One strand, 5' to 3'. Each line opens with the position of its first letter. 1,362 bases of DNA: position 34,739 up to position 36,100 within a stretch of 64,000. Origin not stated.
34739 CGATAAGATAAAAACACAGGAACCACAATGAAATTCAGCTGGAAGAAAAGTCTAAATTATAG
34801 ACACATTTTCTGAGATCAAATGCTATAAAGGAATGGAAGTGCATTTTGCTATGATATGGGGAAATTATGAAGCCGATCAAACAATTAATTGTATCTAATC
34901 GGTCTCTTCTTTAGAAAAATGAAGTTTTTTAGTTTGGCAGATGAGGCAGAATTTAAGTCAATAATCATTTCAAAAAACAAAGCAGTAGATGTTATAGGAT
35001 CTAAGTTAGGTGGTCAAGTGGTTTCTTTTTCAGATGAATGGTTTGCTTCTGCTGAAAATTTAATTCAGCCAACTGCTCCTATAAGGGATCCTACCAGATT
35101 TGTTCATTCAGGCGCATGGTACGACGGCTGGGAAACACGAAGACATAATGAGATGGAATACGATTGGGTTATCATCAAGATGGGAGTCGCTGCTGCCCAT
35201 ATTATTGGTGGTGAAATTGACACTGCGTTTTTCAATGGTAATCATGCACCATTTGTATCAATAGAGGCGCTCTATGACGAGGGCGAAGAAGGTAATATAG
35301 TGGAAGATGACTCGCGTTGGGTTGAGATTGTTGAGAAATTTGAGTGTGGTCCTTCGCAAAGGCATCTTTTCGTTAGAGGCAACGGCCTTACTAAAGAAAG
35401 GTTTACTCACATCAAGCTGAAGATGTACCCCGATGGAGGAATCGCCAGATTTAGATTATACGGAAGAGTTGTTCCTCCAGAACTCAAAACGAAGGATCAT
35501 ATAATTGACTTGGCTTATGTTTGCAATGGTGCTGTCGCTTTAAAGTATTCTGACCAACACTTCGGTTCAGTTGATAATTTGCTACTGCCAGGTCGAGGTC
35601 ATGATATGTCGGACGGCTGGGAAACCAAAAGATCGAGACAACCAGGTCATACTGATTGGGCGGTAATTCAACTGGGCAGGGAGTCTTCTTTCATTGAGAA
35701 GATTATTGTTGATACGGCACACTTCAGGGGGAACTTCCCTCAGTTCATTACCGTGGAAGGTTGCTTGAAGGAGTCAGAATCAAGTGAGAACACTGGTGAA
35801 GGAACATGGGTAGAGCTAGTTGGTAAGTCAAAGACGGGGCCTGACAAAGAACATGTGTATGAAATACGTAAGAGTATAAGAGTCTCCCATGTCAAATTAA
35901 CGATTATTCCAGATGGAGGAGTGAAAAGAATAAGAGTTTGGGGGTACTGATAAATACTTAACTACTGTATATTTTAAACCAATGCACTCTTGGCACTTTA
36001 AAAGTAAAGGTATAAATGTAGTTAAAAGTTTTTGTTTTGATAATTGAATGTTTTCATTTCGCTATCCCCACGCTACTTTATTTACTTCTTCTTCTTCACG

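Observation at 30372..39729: Complete six-gene DAL allantoin-catabolism cluster (DAL1-DAL4-DAL2-DCG1-DAL7-DAL3)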

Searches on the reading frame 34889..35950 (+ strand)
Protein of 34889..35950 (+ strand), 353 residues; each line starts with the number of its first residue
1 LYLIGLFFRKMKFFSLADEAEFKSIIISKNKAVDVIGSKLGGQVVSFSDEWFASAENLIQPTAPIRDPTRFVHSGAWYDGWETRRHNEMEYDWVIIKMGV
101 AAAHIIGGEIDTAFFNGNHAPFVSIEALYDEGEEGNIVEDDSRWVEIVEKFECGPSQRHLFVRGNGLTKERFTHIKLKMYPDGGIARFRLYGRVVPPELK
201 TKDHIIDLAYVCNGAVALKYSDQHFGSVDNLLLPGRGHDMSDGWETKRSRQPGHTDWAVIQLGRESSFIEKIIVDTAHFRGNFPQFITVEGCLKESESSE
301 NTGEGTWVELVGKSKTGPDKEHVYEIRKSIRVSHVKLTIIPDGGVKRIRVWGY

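Call 3: search_protein_families(library=pfam, proteins=[window:34889-35950:+])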
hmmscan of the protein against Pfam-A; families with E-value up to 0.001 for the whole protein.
window:34889-35950:+ (353 aa): 1 family
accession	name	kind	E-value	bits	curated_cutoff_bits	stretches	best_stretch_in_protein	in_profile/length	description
PF03561.21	Allantoicase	-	3.2e-101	336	27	2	41-194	1-154/155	Allantoicase repeat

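Call 9: search_solved_structures(query=window:34919-35950:+)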
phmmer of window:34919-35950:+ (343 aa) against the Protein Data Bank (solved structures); distinct sequences matched with E-value up to 0.001: 2.
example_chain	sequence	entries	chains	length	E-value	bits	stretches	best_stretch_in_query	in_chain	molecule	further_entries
1sg3_A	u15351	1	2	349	9.3e-240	797.7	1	1-343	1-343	Allantoicase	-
1o59_A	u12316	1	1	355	9.9e-240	797.6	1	1-343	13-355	Allantoicase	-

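Call 27: find_homologous_proteins(query=window:34919-35950:+, max_evalue=1e-30)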
Query window:34919-35950:+ (343 aa): 7818 proteins with E <= 1e-30 among 8000 candidates; the best 120 are listed.
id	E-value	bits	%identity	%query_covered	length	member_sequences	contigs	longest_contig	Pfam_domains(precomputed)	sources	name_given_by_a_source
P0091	1.7e-234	795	100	100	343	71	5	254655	PF03561.22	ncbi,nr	ncbi:ANL_HP_G0004670.mRNA.1.CDS.1 [Saccharomyces cerevisiae]|nr:ANL_HP_G0195290.mRNA.1.CDS.1 [Saccha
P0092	1.2e-208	710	86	100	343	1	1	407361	PF03561.22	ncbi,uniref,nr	ncbi:dal2p [Saccharomyces arboricola H-6]|uniref:allantoicase n=1 Tax=Saccharomyces arboricola (stra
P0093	2.5e-205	699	85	100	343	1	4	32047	PF03561.22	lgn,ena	-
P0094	3.5e-205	699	85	100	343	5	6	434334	PF03561.22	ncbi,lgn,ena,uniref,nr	ncbi:hypothetical protein N7582_003070 [Saccharomyces uvarum]|uniref:allantoicase n=1 Tax=Saccharomy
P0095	2.3e-171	588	86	82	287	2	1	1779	PF03561.22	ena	-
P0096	1.4e-166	572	70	100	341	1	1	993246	PF03561.22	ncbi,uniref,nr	ncbi:allantoicase KNAG_0D03150 [Huiozyma naganishii CBS 8797]|uniref:allantoicase n=1 Tax=Huiozyma n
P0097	2.0e-161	555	68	97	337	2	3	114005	PF03561.22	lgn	-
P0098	2.3e-161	555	69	98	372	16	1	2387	PF03561.22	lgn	-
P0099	3.4e-161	554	68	100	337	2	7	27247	PF03561.22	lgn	-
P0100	3.9e-161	554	69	99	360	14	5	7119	PF03561.22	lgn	-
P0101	2.1e-159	548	67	100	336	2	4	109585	PF03561.22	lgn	-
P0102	4.4e-159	547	67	100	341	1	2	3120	PF03561.22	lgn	-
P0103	7.2e-158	543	66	98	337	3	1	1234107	PF03561.22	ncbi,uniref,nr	ncbi:hypothetical protein HG536_0C06160 [Torulaspora globosa]|uniref:allantoicase n=1 Tax=Torulaspor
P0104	3.5e-157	541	66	98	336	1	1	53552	PF03561.22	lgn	-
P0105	5.9e-157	540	66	100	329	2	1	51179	PF03561.22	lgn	-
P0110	5.0e-153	527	65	99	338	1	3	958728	PF03561.22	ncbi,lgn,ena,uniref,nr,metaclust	ncbi:hypothetical protein NCAS_0D04930 [Naumovozyma castellii]|uniref:allantoicase n=1 Tax=Naumovozy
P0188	2.0e-128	446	60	98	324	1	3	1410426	PF03561.22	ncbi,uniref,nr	ncbi:hypothetical protein ZYGR_0H04760 [Zygosaccharomyces rouxii]|uniref:ZYRO0B14960p n=2 Tax=Zygosa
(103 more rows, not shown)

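Call 28: find_encoding_contigs(protein=P0110, flank=10000, max_places=1)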
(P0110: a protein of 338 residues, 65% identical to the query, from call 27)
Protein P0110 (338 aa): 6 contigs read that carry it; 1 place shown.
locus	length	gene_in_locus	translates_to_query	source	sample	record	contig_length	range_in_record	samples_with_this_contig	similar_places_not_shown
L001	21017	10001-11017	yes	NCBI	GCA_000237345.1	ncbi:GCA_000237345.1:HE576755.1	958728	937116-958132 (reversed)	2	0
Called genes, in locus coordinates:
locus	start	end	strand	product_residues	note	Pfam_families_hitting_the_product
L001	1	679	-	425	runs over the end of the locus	PF11603:Sir1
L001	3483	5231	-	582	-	PF07690:MFS_1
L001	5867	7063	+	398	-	PF01070:FMN_dh, PF01645:Glu_synthase (weak)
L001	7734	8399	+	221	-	PF10182:Flo11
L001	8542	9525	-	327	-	PF02574:S-methyl_trans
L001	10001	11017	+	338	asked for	PF03561:Allantoicase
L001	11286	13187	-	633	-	PF02133:Transp_cyt_pur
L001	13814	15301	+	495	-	PF12890:DHOase (weak), PF01979:Amidohydro_1, PF07969:Amidohydro_3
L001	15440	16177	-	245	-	PF01177:Asp_Glu_race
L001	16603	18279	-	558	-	PF20656:MS_N, PF01274:MS_TIM-barrel, PF20659:MS_C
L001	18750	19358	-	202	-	PF04115:Ureidogly_lyase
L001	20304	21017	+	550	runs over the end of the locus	PF07690:MFS_1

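Call 29: find_encoding_contigs(protein=P0096, flank=10000, max_places=1)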
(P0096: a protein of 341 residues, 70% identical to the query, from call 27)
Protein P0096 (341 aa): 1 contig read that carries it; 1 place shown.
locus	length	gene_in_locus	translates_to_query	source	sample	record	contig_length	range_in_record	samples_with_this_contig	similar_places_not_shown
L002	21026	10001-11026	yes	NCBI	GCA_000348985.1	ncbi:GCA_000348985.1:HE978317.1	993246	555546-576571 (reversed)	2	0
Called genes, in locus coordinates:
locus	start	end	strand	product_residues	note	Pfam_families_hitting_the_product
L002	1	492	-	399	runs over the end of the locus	PF16367:RRM_7 (faint), PF00076:RRM_1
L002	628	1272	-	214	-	PF04101:Glyco_tran_28_C (weak)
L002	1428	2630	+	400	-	PF16450:Prot_ATP_ID_OB_C, PF13191:AAA_16 (faint), PF07724:AAA_2 (weak), PF07728:AAA_5 (weak), PF00004:AAA, PF23902:AAA_lid_PRS2_C (weak), PF17862:AAA_lid_3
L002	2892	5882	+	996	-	PF12152:eIF_4G1, PF02854:MIF4G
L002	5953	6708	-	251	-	PF02676:TYW3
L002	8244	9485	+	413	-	PF00724:Oxidored_FMN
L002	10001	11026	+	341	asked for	PF03561:Allantoicase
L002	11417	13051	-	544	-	PF07690:MFS_1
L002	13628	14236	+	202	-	PF04115:Ureidogly_lyase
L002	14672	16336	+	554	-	PF20656:MS_N, PF01274:MS_TIM-barrel, PF20659:MS_C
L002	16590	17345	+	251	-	PF01177:Asp_Glu_race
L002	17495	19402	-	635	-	PF02133:Transp_cyt_pur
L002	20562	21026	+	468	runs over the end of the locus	PF01979:Amidohydro_1, PF12890:DHOase (weak), PF07969:Amidohydro_3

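Call 30: find_encoding_contigs(protein=P0103, flank=10000, max_places=1)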
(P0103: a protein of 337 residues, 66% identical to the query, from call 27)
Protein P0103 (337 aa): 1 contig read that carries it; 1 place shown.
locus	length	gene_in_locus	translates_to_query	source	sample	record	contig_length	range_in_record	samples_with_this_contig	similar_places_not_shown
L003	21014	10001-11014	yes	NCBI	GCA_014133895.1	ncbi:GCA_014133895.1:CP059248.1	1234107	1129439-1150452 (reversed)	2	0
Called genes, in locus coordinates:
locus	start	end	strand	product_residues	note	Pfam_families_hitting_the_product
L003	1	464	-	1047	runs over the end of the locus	PF03810:IBN_N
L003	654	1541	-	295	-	-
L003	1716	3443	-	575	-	PF08118:MDM31_MDM32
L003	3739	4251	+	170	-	PF01849:NAC, PF19026:UBA_HYPK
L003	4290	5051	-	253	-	PF10058:Zn_ribbon_10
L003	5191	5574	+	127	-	PF09696:Ctf8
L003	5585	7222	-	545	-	PF01532:Glyco_hydro_47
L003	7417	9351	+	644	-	PF01053:Cys_Met_Meta_PP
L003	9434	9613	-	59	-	PF04911:ATP-synt_J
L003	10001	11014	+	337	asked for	PF03561:Allantoicase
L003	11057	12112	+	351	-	PF10294:Methyltransf_16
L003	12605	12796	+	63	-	-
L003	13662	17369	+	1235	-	PF00096:zf-C2H2 (faint), PF13465:zf-H2C2_2 (weak)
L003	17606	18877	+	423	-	PF01207:Dus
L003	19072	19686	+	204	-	PF06172:Cupin_5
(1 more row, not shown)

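Call 31: find_encoding_contigs(protein=P0188, flank=10000, max_places=1)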
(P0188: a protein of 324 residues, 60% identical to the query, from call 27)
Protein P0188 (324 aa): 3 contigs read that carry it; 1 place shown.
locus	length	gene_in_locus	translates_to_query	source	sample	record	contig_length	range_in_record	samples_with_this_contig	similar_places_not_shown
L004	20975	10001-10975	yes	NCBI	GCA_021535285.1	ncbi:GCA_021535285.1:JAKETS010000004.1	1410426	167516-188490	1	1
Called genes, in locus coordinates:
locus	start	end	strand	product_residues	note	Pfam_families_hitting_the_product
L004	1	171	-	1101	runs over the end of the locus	PF03105:SPX, PF12796:Ank_2, PF13637:Ank_4 (weak), PF12796:Ank_2, PF00023:Ank (weak), PF12796:Ank_2, PF13637:Ank_4 (weak), PF25329:C2_GDE1, +3 more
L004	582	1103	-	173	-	PF19225:Spo16_N (weak), PF21698:Spo16_C (weak)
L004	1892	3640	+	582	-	PF00324:AA_permease, PF13520:AA_permease_2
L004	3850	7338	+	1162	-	PF16589:BRCT_2 (faint), PF00533:BRCT (weak), PF12738:PTCB-BRCT, PF16770:RTT107_BRCT_5, PF16771:RTT107_BRCT_6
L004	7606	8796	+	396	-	PF00042:Globin, PF00970:FAD_binding_6, PF00175:NAD_binding_1 (weak)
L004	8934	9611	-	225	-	PF09769:ApoO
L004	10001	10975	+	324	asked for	PF03561:Allantoicase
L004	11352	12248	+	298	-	PF06325:PrmA, PF10294:Methyltransf_16, PF08242:Methyltransf_12 (weak), PF13649:Methyltransf_25 (weak)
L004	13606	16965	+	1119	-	PF00096:zf-C2H2 (faint), PF13465:zf-H2C2_2 (weak)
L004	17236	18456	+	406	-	PF01207:Dus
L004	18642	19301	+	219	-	PF06172:Cupin_5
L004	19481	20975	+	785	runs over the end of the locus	PF04389:Peptidase_M28, PF04253:TFR_dimer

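Call 40: search_protein_families(library=ncbifam, proteins=[window:34919-35950:+], max_evalue=0.001)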
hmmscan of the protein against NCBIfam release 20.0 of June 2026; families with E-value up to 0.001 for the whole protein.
window:34919-35950:+ (343 aa): 2 families
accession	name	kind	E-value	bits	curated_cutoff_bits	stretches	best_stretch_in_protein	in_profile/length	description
TIGR02961.1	allantoicase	equivalog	1.5e-130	434.7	277.9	1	22-342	2-323/324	allantoicase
NF010371.0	PRK13797.1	equivalog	7.1e-76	255.9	814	1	21-342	14-336/521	allantoicase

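Call 43: find_encoding_contigs(protein=P0094, flank=10000, max_places=1)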
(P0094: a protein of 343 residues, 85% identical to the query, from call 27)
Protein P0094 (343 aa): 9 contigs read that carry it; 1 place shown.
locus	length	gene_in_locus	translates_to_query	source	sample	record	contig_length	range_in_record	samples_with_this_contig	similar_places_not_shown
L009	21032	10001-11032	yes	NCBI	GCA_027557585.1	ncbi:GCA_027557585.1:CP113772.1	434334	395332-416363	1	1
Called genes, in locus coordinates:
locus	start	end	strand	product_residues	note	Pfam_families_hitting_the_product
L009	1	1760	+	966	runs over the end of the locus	-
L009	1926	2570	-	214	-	-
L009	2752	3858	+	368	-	PF05841:Apc15p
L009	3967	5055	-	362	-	PF00782:DSPc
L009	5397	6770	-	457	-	PF01979:Amidohydro_1, PF07969:Amidohydro_3 (faint), PF12890:DHOase (weak)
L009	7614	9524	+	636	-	PF02133:Transp_cyt_pur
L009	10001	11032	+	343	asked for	PF03561:Allantoicase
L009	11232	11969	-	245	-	PF01177:Asp_Glu_race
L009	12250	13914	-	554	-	PF20656:MS_N, PF01274:MS_TIM-barrel, PF20659:MS_C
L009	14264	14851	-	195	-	PF04115:Ureidogly_lyase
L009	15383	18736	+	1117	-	PF25603:SPT23_MGA2_DBD, PF01833:TIG, PF12796:Ank_2, PF00023:Ank (faint), PF13606:Ank_3 (faint), PF13637:Ank_4, PF13857:Ank_5 (faint)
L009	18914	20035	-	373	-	PF05222:AlaDh_PNT_N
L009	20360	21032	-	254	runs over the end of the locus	PF00106:adh_short, PF08659:KR (weak), PF23441:SDR (weak), PF13561:adh_short_C2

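Call 44: find_encoding_contigs(protein=P0092, flank=10000, max_places=1)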
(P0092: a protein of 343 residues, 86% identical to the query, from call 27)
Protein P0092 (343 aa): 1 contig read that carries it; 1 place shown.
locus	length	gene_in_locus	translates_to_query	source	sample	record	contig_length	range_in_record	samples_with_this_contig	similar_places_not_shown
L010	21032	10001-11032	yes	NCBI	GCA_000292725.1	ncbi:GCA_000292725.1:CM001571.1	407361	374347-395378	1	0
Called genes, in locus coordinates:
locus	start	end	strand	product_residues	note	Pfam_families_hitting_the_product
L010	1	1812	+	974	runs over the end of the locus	-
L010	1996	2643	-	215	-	-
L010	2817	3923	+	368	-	PF05841:Apc15p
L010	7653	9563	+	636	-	PF02133:Transp_cyt_pur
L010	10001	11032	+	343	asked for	PF03561:Allantoicase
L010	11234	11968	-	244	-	PF01177:Asp_Glu_race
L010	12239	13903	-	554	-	PF20656:MS_N, PF01274:MS_TIM-barrel, PF20659:MS_C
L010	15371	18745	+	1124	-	-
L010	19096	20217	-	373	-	PF05222:AlaDh_PNT_N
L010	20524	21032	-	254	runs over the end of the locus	PF00106:adh_short, PF08659:KR (weak), PF13561:adh_short_C2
